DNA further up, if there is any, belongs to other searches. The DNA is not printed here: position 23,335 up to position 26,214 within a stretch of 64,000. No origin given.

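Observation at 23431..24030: Class A PBP with three AT-hook DNA-binding motifs in its cytoplasmic N-terminal tail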

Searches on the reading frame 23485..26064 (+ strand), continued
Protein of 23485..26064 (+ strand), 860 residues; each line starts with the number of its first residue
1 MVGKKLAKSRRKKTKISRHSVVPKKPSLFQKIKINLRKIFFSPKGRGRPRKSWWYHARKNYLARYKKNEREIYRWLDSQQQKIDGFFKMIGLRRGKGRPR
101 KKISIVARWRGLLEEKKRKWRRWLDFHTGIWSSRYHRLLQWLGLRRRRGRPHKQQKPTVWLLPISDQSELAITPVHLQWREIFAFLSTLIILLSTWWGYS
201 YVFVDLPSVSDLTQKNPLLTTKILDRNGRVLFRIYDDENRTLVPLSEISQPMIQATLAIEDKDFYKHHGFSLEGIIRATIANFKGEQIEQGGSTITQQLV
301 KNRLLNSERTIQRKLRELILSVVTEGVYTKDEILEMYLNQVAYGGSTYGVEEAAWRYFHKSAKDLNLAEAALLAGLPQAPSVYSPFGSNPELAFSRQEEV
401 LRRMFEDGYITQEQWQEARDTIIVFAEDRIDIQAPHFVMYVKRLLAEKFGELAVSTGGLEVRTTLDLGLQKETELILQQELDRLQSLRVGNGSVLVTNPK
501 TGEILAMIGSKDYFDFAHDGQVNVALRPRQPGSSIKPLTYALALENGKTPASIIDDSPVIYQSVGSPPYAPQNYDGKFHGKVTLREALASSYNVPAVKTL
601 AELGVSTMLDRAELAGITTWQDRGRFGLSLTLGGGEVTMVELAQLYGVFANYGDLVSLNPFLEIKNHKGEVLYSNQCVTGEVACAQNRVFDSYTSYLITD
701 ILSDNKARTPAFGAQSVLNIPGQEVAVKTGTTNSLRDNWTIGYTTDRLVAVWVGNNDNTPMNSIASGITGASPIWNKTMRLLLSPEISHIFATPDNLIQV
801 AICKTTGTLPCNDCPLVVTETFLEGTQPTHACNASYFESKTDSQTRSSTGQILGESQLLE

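Call 30: predict_structure(alignment_id=A1)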
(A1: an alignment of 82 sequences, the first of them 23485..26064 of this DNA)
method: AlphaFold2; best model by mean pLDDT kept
length: 860 residues; sequences in the alignment: 82
mean_pLDDT: 82.9   pTM: 0.69
mean pLDDT of the five models: 82.9, 82.3, 80.1, 78.6, 76.4
residues with pLDDT >= 90: 432; 70-90: 256; 50-70: 84; < 50: 88
segments of 3 or more residues with pLDDT < 50: 1-6, 12-26, 42-47, 96-102, 152-177, 380-383, 843-860
pLDDT, mean of each block of 10 residues (from residue 1): 47 45 53 64 49 83 87 84 76 51 63 87 87 81 62 41 38 50 90 94 90 73 95 72 90 94 91 84 74 86 85 91 94 92 71 86 95 76 53 85 96 97 72 88 92 86 98 97 94 96 95 67 72 95 98 94 81 87 95 94 96 95 87 90 97 97 95 93 92 98 92 89 95 91 98 90 84 97 96 96 96 95 96 86 46 36
secondary structure, 60 per line:
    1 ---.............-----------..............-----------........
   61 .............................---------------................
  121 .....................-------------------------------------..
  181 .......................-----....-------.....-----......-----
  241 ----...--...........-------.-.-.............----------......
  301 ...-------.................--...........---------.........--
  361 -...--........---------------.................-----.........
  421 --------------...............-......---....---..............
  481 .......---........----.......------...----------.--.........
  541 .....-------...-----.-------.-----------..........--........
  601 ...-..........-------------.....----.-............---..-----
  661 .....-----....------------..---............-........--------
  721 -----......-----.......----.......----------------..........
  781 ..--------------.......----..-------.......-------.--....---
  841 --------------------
elements in order (helices of 4 or more, strands of 3 or more residues): H4-16 H28-41 H53-89 H105-141 H179-203 H209-212 E220-224 E230-235 H250-260 H272-284 H295-303 H311-327 H330-340 H350-358 H367-374 H390-406 H412-420 H435-449 H451-456 E460-463 H467-487 E491-498 E503-509 H532-545 E553-555 E581-583 H584-590 H593-603 H605-614 H628-632 H639-650 E661-665 E671-674 H692-703 H705-712 E726-731 E737-743 E748-754 H771-782 E797-803 E817-823 H834-837

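Call 35: find_related_loci(query=A1, collection=genome_contigs, flank=1500)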
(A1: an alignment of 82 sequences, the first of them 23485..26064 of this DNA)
Query A1 (860 aa) in genome_contigs; peptide patterns used: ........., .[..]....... (x = any residue, [..] = any of these).
600 stretches matched a pattern (row limit reached: there are more); 600 encode a relative of the query (tblastn E <= 1e-3); the best 80 are kept; 80 distinct loci.
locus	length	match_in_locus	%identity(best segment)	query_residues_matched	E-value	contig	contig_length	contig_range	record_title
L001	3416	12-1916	65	197-832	0e+0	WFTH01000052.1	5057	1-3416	MAG: Candidatus Microgenomates bacterium isolate S139_139 k151_381567, whole genome shotgun sequence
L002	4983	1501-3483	54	189-832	0e+0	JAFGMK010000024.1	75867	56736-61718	MAG: Candidatus Paceibacterota bacterium isolate Zod_Metabat.464 k87_7108571, whole genome shotgun sequence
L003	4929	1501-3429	53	182-833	0e+0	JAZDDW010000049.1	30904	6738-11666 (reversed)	MAG: bacterium isolate MEGAHIT-group-0.11 k141_18814877, whole genome shotgun sequence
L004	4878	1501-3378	52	200-844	0e+0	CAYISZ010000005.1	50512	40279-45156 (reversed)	MAG TPA_asm: uncultured Gammaproteobacteria bacterium isolate ERP119705_co7_479 genome assembly, contig: NODE_428_length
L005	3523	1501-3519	52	138-795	0e+0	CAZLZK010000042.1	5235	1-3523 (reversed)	MAG TPA_asm: uncultured Gammaproteobacteria bacterium isolate SRP269290_co1_809 genome assembly, contig: NODE_28961_leng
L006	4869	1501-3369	52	205-828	0e+0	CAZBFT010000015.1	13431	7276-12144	MAG TPA_asm: uncultured Pseudomonadales bacterium isolate SRP050083_co7_41 genome assembly, contig: NODE_3799_length_134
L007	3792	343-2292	49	175-828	0e+0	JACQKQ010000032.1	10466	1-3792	MAG: Candidatus Levyibacteriota bacterium isolate NC_groundwater_1181_Ag_S-0.1um_42_368 S_p1_S3_coassembly_k141_1394807,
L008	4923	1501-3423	49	189-828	0e+0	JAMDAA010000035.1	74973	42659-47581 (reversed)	MAG: Patescibacteria group bacterium isolate FK_Sedi_B_Bin.274 NODE_731_length_74973_cov_23.3222, whole genome shotgun s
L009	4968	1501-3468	47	152-811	0e+0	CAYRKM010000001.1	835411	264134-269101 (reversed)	MAG TPA_asm: uncultured Gammaproteobacteria bacterium isolate SRP292972_co1_108 genome assembly, contig: NODE_7_length_8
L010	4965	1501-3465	50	183-830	0e+0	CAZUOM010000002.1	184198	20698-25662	MAG TPA_asm: uncultured Gammaproteobacteria bacterium isolate binchicken_co341_72 genome assembly, contig: NODE_3_length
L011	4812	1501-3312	51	219-809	0e+0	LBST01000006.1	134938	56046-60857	MAG: Candidatus Roizmanbacteria bacterium GW2011_GWC1_37_12 US38_C0006, whole genome shotgun sequence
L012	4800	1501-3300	50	199-802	0e+0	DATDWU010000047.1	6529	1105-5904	MAG TPA_asm: Patescibacteria group bacterium isolate SMAG_U8120 k141_705472, whole genome shotgun sequence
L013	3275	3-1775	49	225-833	0e+0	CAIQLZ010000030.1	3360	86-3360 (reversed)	MAG: Candidatus Levybacteria bacterium isolate AM-lipid-01-D9_bin-0046 genome assembly, contig: bin-0046:030/107, whole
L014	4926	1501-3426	48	182-842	0e+0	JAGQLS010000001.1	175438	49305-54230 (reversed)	MAG: Candidatus Woesebacteria bacterium isolate HKST-UBA22 NODE_1_length_175438_cov_4.735198, whole genome shotgun seque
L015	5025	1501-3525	48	179-834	0e+0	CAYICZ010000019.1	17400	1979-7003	MAG TPA_asm: uncultured Gammaproteobacteria bacterium isolate ERP119705_co18_1 genome assembly, contig: NODE_3950_length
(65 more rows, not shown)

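Call 47: find_encoding_contigs(protein=P0016, flank=6000, max_places=2)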
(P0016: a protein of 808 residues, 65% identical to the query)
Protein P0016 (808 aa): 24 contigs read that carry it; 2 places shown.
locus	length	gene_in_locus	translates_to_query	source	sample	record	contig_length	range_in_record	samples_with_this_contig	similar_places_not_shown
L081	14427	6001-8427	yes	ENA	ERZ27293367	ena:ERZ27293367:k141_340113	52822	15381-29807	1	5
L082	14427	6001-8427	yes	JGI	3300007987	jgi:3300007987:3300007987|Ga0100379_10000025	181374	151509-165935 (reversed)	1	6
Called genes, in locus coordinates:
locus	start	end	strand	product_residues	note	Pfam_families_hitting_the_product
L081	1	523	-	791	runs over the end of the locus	PF00912:Transgly, PF00905:Transpeptidase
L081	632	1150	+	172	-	-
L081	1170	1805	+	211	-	PF13189:Cytidylate_kin2 (weak), PF13238:AAA_18, PF13207:AAA_17 (weak)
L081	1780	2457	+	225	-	-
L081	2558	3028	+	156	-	PF18915:DUF5667 (faint)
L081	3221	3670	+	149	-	PF22811:Zn_ribbon_NrdR, PF03477:ATP-cone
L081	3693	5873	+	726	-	PF21995:RNR-II_ins_dom, PF02867:Ribonuc_red_lgC (faint)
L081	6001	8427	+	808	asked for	PF00912:Transgly, PF00905:Transpeptidase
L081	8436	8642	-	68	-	-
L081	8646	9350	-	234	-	PF02224:Cytidylate_kin, PF13238:AAA_18 (weak)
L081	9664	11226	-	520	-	-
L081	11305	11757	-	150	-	PF01668:SmpB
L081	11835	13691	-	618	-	-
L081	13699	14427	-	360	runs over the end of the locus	PF00814:TsaD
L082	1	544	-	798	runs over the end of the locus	PF00912:Transgly, PF00905:Transpeptidase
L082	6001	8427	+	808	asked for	PF00912:Transgly, PF00905:Transpeptidase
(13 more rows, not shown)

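Call 48: find_encoding_contigs(protein=P0109, flank=6000, max_places=2)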
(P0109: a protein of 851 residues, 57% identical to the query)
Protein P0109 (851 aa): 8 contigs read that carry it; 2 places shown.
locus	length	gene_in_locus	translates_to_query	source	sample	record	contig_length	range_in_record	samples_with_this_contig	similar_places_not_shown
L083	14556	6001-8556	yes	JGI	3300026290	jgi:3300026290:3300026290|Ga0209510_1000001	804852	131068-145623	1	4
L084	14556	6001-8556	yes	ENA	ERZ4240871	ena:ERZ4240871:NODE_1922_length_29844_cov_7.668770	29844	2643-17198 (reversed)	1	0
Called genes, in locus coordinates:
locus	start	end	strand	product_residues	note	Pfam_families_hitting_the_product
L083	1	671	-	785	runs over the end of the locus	PF00912:Transgly, PF00905:Transpeptidase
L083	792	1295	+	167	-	-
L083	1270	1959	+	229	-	PF13189:Cytidylate_kin2, PF13207:AAA_17, PF13238:AAA_18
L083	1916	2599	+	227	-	-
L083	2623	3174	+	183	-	PF18915:DUF5667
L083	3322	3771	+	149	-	PF22811:Zn_ribbon_NrdR, PF03477:ATP-cone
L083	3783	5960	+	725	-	PF21995:RNR-II_ins_dom, PF02867:Ribonuc_red_lgC (faint)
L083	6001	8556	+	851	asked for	PF00912:Transgly, PF00905:Transpeptidase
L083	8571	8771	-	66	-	-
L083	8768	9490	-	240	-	PF02224:Cytidylate_kin, PF13189:Cytidylate_kin2 (weak), PF13238:AAA_18 (faint)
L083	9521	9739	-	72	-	PF18917:LiaI-LiaF-like_TM1 (weak), PF22570:LiaF-TM (weak)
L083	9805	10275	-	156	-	PF01668:SmpB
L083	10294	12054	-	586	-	-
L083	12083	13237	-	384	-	PF00814:TsaD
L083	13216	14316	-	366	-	PF01300:Sua5_yciO_yrdC, PF02367:TsaE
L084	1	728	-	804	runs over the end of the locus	PF00912:Transgly, PF00905:Transpeptidase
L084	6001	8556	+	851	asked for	PF00912:Transgly, PF00905:Transpeptidase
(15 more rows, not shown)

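Call 66: find_encoding_contigs(protein=P0017, flank=3000, max_places=2)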
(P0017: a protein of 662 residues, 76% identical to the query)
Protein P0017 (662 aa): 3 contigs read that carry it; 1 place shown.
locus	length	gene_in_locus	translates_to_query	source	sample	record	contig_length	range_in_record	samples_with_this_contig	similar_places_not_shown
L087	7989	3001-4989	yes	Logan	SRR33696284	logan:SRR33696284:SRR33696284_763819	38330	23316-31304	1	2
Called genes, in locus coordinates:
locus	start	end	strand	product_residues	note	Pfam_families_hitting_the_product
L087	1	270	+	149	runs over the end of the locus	PF22811:Zn_ribbon_NrdR, PF03477:ATP-cone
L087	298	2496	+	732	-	PF17975:RNR_Alpha (weak), PF21995:RNR-II_ins_dom, PF02867:Ribonuc_red_lgC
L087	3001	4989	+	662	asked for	PF00912:Transgly, PF00905:Transpeptidase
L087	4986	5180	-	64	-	-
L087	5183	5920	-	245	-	PF02224:Cytidylate_kin, PF13189:Cytidylate_kin2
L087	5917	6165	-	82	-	PF18917:LiaI-LiaF-like_TM1, PF22570:LiaF-TM (weak)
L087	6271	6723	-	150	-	PF01668:SmpB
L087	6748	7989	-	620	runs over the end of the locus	-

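Call 67: find_encoding_contigs(protein=P0019, flank=3000, max_places=2)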
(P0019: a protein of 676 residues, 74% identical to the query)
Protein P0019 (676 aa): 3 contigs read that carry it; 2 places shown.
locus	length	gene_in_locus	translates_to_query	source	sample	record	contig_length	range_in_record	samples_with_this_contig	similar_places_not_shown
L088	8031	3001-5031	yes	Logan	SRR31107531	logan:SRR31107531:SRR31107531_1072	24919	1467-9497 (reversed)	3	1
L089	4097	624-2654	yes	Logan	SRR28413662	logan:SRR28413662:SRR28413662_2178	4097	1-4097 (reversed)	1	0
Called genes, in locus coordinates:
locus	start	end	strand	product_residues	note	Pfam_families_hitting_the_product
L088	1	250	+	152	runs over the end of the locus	PF22811:Zn_ribbon_NrdR, PF03477:ATP-cone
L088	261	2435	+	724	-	PF21995:RNR-II_ins_dom, PF02867:Ribonuc_red_lgC (faint)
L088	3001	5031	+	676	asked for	PF00912:Transgly, PF00905:Transpeptidase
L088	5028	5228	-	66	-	-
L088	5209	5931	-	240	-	PF02224:Cytidylate_kin, PF13189:Cytidylate_kin2, PF13207:AAA_17 (faint), PF13238:AAA_18 (faint)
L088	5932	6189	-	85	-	-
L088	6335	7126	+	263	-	-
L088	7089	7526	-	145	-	PF01668:SmpB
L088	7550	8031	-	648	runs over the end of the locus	?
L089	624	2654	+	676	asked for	PF00912:Transgly, PF00905:Transpeptidase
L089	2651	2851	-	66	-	-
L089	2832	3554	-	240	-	PF02224:Cytidylate_kin, PF13189:Cytidylate_kin2, PF13207:AAA_17 (faint), PF13238:AAA_18 (faint)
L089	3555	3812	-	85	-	-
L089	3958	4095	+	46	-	?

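Call 70: find_encoding_contigs(protein=P0002, flank=1000, max_places=1)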
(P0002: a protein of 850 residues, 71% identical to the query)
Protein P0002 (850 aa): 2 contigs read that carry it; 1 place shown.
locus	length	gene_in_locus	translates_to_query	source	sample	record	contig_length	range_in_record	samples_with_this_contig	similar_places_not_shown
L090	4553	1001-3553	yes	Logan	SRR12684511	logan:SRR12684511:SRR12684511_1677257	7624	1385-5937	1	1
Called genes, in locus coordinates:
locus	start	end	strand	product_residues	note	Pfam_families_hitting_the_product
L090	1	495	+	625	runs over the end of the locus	?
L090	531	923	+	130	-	-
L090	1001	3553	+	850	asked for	PF00912:Transgly, PF00905:Transpeptidase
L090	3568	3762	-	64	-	-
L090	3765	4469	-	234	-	PF02224:Cytidylate_kin, PF13189:Cytidylate_kin2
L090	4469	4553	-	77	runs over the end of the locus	PF18917:LiaI-LiaF-like_TM1, PF22570:LiaF-TM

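Call 71: find_encoding_contigs(protein=P0005, flank=1000, max_places=1)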
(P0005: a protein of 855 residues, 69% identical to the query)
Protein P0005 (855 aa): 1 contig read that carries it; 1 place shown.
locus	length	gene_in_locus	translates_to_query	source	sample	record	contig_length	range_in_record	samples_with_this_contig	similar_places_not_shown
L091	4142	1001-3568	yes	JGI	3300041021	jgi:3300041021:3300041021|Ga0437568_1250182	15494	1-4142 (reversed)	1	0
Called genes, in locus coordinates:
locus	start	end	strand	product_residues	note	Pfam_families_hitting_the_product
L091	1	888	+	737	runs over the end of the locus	PF17975:RNR_Alpha (weak), PF21995:RNR-II_ins_dom, PF02867:Ribonuc_red_lgC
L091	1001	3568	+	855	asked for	PF00912:Transgly, PF00905:Transpeptidase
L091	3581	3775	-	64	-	-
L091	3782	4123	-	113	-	PF02224:Cytidylate_kin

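Call 72: find_encoding_contigs(protein=P0010, flank=1000, max_places=1)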
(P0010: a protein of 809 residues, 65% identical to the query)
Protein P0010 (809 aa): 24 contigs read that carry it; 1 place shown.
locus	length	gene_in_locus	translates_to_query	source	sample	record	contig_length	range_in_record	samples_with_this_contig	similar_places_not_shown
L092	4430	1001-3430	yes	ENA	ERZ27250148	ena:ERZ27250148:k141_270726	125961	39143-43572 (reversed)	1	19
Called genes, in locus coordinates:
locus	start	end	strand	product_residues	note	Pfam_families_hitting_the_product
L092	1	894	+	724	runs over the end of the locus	PF21995:RNR-II_ins_dom, PF02867:Ribonuc_red_lgC (faint)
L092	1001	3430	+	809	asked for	PF00912:Transgly, PF00905:Transpeptidase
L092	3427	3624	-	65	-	-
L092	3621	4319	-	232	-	PF02224:Cytidylate_kin, PF13189:Cytidylate_kin2 (weak), PF13238:AAA_18 (weak)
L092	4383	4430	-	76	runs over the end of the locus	PF18917:LiaI-LiaF-like_TM1, PF22570:LiaF-TM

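Call 73: find_encoding_contigs(protein=P0062, flank=1000, max_places=1)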
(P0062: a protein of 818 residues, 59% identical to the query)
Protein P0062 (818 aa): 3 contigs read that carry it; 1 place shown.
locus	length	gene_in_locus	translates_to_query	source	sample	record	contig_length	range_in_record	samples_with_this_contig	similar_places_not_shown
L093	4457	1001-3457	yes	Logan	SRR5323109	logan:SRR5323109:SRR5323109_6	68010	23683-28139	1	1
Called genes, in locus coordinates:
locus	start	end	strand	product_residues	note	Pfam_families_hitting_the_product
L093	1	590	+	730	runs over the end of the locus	PF21995:RNR-II_ins_dom, PF02867:Ribonuc_red_lgC (weak)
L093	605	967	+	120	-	-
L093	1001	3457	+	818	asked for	PF00912:Transgly, PF00905:Transpeptidase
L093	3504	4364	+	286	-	-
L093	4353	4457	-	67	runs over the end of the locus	-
